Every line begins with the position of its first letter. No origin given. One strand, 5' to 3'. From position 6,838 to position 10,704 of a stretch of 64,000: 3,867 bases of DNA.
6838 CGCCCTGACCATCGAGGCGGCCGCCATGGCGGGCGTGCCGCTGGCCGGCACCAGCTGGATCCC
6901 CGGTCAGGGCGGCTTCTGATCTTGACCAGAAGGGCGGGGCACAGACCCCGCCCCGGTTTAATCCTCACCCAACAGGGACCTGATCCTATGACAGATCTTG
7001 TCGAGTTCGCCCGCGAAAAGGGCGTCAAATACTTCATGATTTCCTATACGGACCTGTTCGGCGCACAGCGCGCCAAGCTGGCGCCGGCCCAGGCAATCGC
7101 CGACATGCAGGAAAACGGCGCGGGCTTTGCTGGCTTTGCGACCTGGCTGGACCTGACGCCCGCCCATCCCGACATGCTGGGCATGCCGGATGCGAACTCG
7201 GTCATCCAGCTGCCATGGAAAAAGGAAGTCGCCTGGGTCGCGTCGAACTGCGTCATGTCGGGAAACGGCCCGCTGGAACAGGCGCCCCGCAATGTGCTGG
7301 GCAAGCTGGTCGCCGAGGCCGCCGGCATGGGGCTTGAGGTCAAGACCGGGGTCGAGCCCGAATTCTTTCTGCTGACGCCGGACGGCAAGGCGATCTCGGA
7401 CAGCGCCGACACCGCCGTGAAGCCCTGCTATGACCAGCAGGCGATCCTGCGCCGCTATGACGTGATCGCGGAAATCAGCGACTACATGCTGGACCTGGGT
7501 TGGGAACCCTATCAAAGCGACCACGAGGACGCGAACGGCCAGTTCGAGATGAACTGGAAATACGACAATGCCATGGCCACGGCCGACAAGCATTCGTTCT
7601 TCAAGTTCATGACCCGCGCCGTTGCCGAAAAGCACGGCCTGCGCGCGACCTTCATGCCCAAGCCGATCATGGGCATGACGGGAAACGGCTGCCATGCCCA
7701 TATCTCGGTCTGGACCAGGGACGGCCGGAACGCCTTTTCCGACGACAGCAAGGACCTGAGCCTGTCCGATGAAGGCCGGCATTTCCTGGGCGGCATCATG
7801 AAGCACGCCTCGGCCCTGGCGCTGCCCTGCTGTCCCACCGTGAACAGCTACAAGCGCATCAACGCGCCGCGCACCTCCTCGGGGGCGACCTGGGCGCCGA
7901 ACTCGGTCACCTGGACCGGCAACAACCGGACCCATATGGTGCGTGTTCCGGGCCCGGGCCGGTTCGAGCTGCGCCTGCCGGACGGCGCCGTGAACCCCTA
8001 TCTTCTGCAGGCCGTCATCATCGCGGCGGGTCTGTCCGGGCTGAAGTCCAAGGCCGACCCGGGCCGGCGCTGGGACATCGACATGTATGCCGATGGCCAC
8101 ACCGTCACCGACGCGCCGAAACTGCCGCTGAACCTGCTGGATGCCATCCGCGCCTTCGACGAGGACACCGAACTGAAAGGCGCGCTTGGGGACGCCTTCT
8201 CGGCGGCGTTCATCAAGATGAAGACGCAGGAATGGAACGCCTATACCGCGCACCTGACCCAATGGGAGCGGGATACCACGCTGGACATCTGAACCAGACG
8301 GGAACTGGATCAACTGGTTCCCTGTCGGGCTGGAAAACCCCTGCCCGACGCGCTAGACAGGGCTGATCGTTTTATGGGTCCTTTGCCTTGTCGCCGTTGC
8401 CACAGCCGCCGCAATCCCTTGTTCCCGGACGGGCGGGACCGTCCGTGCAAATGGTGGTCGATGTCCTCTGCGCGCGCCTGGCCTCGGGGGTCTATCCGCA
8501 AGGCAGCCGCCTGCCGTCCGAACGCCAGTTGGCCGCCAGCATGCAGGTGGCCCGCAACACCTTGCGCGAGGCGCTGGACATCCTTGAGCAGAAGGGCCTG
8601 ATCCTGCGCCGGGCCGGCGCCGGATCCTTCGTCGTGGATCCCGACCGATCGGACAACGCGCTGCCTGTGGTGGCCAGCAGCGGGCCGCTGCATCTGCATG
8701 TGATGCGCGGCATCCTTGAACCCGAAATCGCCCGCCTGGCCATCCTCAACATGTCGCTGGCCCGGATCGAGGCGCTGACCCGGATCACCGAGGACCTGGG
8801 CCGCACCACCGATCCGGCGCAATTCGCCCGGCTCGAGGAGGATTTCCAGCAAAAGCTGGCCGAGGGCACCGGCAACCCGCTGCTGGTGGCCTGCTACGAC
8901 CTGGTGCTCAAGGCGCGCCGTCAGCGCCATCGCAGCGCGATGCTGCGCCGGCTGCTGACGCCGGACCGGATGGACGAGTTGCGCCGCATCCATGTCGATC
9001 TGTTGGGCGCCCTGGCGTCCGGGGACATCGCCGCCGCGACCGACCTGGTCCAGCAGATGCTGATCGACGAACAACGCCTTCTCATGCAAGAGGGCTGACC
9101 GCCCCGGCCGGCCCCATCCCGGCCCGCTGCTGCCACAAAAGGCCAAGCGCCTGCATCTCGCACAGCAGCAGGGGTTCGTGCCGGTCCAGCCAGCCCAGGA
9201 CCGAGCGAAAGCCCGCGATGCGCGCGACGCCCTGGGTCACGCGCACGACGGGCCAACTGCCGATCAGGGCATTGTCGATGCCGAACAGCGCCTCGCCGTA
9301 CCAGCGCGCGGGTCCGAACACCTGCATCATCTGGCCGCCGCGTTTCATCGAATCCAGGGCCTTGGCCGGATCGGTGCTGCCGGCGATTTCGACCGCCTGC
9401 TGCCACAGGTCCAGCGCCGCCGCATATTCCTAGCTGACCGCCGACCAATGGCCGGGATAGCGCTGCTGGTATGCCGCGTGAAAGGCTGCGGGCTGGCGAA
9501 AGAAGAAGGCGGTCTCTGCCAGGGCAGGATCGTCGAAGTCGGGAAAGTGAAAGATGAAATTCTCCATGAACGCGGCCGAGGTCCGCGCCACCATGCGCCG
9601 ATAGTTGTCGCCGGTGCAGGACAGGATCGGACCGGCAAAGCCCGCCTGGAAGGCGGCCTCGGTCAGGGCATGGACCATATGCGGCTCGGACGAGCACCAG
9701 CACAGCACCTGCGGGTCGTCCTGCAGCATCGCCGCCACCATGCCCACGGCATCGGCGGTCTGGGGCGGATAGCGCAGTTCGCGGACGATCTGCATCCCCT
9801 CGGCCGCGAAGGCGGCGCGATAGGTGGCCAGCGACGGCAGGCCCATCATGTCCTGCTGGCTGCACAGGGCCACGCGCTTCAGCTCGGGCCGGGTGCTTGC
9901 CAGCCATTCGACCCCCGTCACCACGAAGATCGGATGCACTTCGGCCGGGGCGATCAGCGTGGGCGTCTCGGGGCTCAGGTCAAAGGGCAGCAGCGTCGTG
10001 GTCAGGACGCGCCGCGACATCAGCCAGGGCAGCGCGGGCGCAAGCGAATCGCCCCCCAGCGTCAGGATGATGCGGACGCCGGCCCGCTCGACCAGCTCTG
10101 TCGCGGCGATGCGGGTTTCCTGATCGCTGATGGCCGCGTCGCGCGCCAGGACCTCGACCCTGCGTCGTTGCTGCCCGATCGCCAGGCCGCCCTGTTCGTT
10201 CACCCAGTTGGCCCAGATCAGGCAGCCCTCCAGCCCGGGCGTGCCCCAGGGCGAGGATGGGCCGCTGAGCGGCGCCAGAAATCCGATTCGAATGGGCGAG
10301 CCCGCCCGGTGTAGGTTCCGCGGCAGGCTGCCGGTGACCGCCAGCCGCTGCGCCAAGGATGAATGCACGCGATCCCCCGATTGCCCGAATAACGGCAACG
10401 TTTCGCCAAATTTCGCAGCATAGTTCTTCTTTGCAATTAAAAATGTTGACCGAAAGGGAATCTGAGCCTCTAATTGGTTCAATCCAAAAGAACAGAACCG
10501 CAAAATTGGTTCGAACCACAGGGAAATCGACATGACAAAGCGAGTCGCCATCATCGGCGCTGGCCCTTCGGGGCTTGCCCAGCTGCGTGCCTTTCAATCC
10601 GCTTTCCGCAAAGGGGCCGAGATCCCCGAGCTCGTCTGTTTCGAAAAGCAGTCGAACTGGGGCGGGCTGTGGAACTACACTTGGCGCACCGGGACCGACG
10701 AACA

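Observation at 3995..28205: Near-complete one-locus route from trimethylamine to C1-tetrahydrofolate: tmm-tdm-dmmDABC plus mgsABC-gmaS plus mgdABCD plus folD-purU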

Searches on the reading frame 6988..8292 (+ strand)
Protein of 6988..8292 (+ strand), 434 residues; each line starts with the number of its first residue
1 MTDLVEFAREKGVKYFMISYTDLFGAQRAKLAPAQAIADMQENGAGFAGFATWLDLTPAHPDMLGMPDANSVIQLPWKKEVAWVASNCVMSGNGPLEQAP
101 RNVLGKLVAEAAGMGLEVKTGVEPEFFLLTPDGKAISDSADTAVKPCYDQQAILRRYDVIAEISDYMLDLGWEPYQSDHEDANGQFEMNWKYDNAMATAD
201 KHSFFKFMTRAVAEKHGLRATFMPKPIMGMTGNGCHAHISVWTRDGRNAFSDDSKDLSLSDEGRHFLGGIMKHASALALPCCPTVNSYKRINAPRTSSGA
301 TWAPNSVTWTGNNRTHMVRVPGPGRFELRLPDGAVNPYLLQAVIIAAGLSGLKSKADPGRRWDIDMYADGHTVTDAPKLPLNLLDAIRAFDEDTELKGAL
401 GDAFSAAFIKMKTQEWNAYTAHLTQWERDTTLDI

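Call 6: search_protein_families(library=pfam, proteins=[window:6988-8292:+])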
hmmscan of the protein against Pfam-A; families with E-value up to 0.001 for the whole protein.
window:6988-8292:+ (434 aa): 2 families
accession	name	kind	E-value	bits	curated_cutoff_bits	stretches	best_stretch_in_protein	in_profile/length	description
PF00120.29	Gln-synt_C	-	1.8e-90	303.9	24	1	98-429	2-342/344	Glutamine synthetase, catalytic domain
PF03951.24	Gln-synt_N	-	0.00098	19.1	33.4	0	13-88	2-79/82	Glutamine synthetase, beta-Grasp domain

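Call 8: search_protein_families(library=ncbifam, proteins=[window:6988-8292:+])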
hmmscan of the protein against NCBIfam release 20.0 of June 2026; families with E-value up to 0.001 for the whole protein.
window:6988-8292:+ (434 aa): 5 families
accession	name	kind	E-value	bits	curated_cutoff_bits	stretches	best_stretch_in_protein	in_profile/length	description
TIGR03105.1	gln_synth_III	equivalog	8.9e-193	640.7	469.6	1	6-433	3-435/435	type III glutamate--ammonia ligase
TIGR00653.1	GlnA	equivalog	1.2e-87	294.6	429.15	2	157-432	184-461/462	type I glutamate--ammonia ligase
NF045547.1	GGputSyn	equivalog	1.1e-66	225.4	650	1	66-427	76-438/438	gamma-glutamylputrescine synthetase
NF007006.0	PRK09469.1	equivalog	7.8e-46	156.6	845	2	158-417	191-452/469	glutamate--ammonia ligase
NF041605.1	gln_syn_GlnII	equivalog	0.00017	20.8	500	1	164-250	154-239/333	glutamine synthetase GlnII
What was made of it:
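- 6988..8292 (+): gmaS, gamma-glutamylmethylamide synthetase (type III glutamine-synthetase family). TIGR03105 640.7 bits against 469.6 (call 8).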

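Call 43: search_solved_structures(query=window:6988-8292:+, max_evalue=1e-30)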
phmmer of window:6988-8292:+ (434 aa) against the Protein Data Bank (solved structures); distinct sequences matched with E-value up to 1e-30: 34.
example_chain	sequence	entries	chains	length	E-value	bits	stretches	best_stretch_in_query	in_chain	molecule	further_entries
7cql_A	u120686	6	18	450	2.6e-183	612.8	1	1-433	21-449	Type III glutamate--ammonia ligase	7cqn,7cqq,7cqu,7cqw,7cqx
9qur_A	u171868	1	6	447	1.2e-94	320.6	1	6-428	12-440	Glutamate--methylamine ligase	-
8oow_A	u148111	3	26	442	8e-69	235.5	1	6-432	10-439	Glutamine synthetase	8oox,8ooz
7tdp_A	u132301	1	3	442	7.3e-67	229.1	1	3-432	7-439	Glutamine synthetase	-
7tfa_B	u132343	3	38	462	8.6e-67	228.8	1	3-432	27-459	Glutamine synthetase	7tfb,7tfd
4lnf_A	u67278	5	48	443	1.6e-65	224.7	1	3-430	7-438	Glutamine synthetase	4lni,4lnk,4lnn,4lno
4s0r_A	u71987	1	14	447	1.7e-65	224.6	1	3-430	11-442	Glutamine synthetase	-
7tfc_A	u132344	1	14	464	1.9e-65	224.4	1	3-430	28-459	Glutamine synthetase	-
8ool_A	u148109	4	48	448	4e-64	220.1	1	4-431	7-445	Glutamine synthetase from Methanothermococcus thermolithotrophicus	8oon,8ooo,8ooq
8s59_O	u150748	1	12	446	2.3e-61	210.9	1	3-430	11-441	Glutamine synthetase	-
8tfb_A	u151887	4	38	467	2.8e-61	210.7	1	3-430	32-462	Glutamine synthetase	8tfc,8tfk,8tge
8ufj_A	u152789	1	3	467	3.3e-60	207.1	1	3-430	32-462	Glutamine synthetase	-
7ten_A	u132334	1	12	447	3.5e-60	207.1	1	3-434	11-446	Glutamine synthetase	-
7tf6_A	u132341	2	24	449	3.7e-60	207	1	3-430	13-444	Glutamine synthetase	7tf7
7tf9_A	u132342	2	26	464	4e-60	206.8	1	3-434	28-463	Glutamine synthetase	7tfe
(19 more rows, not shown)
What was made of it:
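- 6988..8292 (+): 613 bits to the GmaS structure 7CQL (call 43).
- On N-methylglutamate pathway (GmaS, MgsABC, MgdABCD): 613 bits to GmaS 7CQL, against 321 bits to 9QUR (also deposited as a glutamate--methylamine ligase) and 235 bits or less to chains deposited as glutamine synthetase (call 43).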

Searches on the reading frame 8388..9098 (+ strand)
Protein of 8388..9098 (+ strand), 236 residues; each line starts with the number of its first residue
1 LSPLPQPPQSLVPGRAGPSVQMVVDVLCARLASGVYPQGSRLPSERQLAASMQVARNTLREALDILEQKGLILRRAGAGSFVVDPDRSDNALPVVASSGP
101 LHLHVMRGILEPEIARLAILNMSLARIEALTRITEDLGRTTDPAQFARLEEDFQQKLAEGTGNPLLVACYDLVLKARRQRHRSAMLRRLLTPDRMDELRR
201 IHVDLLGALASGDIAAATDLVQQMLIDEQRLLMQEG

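Call 6: search_protein_families(library=pfam, proteins=[window:8388-9098:+])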
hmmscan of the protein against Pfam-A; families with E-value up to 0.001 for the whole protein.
window:8388-9098:+ (236 aa): 3 families
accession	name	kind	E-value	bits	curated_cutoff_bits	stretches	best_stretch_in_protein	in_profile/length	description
PF07729.17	FCD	-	7.1e-18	65.7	24.3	1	103-225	2-123/125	FCD domain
PF00392.27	GntR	-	1.1e-17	63.9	27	1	21-82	3-64/64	Bacterial regulatory proteins, gntR family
PF01047.28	MarR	-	0.0006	20.1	24.6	0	46-76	21-51/59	MarR family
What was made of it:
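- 8451..9098 (+): GntR/FCD regulator, TmoR-like (predicted repressor of tmm). Pfam GntR + FCD (call 6).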

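Call 8: search_protein_families(library=ncbifam, proteins=[window:8388-9098:+])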
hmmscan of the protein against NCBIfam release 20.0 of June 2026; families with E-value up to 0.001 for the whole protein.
window:8388-9098:+ (236 aa): 26 families (the best 25 are shown)
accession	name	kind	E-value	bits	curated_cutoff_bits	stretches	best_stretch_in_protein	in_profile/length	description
NF003011.0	PRK03837.1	subfamily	2.3e-19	70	260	1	21-225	16-226/241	transcriptional regulator NanR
NF008571.0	PRK11523.1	equivalog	5.7e-16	58.7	396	1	23-234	13-227/258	transcriptional regulator ExuR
TIGR02018.2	his_ut_repres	equivalog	1.4e-15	57.3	220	1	22-93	3-74/226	histidine utilization transcriptional repressor HutC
NF007588.0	PRK10225.1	equivalog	1.7e-15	57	442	1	33-225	24-224/257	Uxu operon transcriptional regulator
NF007741.0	PRK10421.1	equivalog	8.3e-15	54.9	311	1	33-223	22-224/262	transcriptional regulator LldR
NF007442.0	PRK09990.1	equivalog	1.3e-14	54.2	301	1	30-169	22-172/256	transcriptional regulator GlcC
TIGR02404.1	trehalos_R_Bsub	equivalog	7.9e-14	51.9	211.95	1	26-93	8-75/233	trehalose operon repressor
TIGR03338.1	phnR_burk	equivalog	8.3e-13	48.4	271.5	1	22-226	15-207/212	phosphonate utilization associated transcriptional regulator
TIGR02325.1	C_P_lyase_phnF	equivalog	2.2e-12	47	156.8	1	21-88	11-77/238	phosphonate metabolism transcriptional regulator PhnF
NF052441.1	TransRegRv0792c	equivalog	2.5e-12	46.6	400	1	17-90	16-88/260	Rv0792c family HTH-type transcriptional regulator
NF052290.2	MocR_like_YczR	exception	3.6e-12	45.7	487.4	1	17-91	18-92/458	MocR-like transcription factor YczR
NF007001.0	PRK09464.1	equivalog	6.5e-12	45.6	330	1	31-84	23-76/254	pyruvate dehydrogenase complex transcriptional repressor PdhR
NF052282.1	PLP_TF_PdxR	equivalog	2.6e-11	43.3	320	1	23-88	6-71/448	MocR-like pyridoxine biosynthesis transcription factor PdxR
NF041547.1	GntR_LSA1692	equivalog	4.2e-11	42.9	275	1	21-86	4-69/233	GntR family transcriptional regulator, LSA1692 subfamily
TIGR03337.1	phnR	equivalog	4e-10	39.8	296.75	1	24-85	7-68/231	phosphonate utilization transcriptional regulator PhnR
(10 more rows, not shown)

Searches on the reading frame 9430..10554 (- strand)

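Call 6: search_protein_families(library=pfam, proteins=[window:9430-10554:-])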
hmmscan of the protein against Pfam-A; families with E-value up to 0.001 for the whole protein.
window:9430-10554:- (374 aa): 1 family
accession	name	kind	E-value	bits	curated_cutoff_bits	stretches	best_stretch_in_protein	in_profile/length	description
PF13458.12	Peripla_BP_6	-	4.7e-35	122.3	31.7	1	87-372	1-277/343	Periplasmic binding protein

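Call 8: search_protein_families(library=ncbifam, proteins=[window:9430-10554:-])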
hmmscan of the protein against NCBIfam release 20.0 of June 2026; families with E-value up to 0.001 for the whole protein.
window:9430-10554:- (374 aa): 0 families
